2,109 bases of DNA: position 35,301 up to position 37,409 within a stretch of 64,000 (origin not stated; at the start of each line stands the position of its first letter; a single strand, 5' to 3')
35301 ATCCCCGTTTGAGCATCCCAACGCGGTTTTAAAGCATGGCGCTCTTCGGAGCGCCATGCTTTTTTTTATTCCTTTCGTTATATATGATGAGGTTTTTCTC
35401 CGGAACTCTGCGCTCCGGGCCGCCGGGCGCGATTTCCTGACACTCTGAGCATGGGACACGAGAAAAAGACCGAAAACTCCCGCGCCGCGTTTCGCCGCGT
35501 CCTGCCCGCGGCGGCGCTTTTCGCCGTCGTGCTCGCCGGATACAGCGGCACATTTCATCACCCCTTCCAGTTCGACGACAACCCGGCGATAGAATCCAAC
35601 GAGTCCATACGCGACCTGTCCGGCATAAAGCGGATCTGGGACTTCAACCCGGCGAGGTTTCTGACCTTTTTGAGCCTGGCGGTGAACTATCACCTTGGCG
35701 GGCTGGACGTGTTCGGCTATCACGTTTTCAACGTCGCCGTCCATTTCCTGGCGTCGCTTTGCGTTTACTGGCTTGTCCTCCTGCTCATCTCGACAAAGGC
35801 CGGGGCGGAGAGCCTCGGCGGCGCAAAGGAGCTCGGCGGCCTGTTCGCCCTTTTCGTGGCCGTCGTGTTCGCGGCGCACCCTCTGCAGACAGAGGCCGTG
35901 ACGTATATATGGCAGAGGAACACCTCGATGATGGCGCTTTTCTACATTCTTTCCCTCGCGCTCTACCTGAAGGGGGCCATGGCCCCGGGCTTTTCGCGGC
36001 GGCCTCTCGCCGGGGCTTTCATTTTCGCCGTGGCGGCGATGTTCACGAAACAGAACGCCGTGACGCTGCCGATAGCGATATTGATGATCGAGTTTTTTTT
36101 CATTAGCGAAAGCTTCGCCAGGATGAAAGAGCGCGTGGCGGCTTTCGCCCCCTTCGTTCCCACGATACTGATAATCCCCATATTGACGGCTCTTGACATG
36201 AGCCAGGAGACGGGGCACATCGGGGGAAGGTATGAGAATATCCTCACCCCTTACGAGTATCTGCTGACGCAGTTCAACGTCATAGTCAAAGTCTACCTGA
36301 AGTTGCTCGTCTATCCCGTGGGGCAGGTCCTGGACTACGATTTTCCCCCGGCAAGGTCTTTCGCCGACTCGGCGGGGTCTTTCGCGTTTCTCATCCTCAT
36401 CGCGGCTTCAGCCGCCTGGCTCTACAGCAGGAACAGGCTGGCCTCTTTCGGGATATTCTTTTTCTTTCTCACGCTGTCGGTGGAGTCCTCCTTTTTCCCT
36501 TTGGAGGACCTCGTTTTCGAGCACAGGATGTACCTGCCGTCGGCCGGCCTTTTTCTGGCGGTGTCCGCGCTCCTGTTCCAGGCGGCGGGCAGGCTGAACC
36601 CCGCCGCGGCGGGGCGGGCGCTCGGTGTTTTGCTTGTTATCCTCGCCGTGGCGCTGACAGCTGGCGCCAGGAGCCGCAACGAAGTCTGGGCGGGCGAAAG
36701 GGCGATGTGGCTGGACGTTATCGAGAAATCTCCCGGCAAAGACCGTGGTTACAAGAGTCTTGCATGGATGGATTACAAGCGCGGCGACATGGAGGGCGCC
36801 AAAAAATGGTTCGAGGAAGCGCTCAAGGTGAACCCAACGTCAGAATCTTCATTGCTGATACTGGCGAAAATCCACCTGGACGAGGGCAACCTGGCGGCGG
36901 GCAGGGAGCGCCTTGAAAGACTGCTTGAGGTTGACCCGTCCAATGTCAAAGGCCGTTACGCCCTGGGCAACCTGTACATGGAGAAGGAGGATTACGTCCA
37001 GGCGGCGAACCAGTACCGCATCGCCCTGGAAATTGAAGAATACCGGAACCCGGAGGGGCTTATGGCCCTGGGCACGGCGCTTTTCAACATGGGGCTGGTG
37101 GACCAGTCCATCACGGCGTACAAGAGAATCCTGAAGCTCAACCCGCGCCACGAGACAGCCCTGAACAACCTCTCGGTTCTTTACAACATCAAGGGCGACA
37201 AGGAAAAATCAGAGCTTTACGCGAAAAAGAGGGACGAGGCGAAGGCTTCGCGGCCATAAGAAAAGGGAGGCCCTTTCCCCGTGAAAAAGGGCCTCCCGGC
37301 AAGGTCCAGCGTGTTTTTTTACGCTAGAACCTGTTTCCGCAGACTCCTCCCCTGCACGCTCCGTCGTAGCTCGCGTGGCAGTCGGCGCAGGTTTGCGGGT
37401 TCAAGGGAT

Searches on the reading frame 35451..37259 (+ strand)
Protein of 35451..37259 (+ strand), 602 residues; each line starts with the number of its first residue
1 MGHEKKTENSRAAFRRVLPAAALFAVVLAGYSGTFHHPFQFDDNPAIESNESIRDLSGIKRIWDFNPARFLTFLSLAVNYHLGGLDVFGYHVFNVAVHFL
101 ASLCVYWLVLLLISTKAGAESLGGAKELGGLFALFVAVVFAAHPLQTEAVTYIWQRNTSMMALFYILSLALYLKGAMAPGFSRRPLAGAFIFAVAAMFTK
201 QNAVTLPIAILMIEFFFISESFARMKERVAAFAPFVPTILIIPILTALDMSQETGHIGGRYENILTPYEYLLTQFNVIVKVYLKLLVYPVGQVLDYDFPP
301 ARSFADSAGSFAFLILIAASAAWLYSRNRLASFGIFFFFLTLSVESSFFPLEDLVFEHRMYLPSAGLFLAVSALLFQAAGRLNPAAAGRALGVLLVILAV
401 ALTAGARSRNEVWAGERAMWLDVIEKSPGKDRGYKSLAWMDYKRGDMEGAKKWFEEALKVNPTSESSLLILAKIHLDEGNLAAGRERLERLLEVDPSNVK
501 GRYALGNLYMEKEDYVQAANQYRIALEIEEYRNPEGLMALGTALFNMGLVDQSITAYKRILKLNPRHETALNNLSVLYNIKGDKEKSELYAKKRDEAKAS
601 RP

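Call 25: search_protein_families(library=pfam, proteins=[window:35451-37259:+], max_evalue=0.001)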
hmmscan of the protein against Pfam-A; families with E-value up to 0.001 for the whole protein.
window:35451-37259:+ (602 aa): 15 families
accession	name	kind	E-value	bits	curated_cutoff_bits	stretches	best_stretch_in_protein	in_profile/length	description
PF07719.23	TPR_2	-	2.1e-19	68.4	27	2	434-463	4-33/34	Tetratricopeptide repeat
PF13414.12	TPR_11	-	1.8e-14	53.6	26.8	0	474-511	3-40/42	TPR repeat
PF13428.12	TPR_14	-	3e-14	52.6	23.5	0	468-508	4-44/44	Tetratricopeptide repeat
PF13181.12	TPR_8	-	3.1e-14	52.3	25.7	0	537-567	4-34/34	Tetratricopeptide repeat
PF00515.34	TPR_1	-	3.3e-14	52.4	27.8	1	535-567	2-34/34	Tetratricopeptide repeat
PF13432.12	TPR_16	-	4.9e-14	52.9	32.7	2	471-527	3-59/65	Tetratricopeptide repeat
PF13431.12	TPR_17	-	5.9e-13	48.4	24.4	0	556-587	1-32/34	Tetratricopeptide repeat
PF14559.12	TPR_19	-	2.3e-11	44.3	25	1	443-498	3-58/68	Tetratricopeptide repeat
PF23914.1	TPR_CcmH_CycH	-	1.5e-09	38.3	42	1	427-527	46-149/158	Cytochrome c-type biogenesis protein H TPR domain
PF13424.12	TPR_12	-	1.8e-09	38.1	30.1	0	538-593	7-70/77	Tetratricopeptide repeat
PF13174.12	TPR_6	-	5.5e-07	30.3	26.3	0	537-566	3-32/33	Tetratricopeptide repeat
PF25063.1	ARM_TT21_C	-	2.2e-06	28.1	35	1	464-566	94-196/209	Tetratricopeptide repeat protein 21 C-terminal ARM domain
PF25060.1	ARM_TT21_2nd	-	4e-05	23.7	27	0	423-479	214-270/270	Tetratricopeptide repeat protein 21 second ARM domain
PF12895.13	ANAPC3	-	9.4e-05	23.1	27.2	0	448-520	6-77/82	Anaphase-promoting complex, cyclosome, subunit 3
PF13374.12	TPR_10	-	0.001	19.5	27.5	0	436-460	7-31/42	Tetratricopeptide repeat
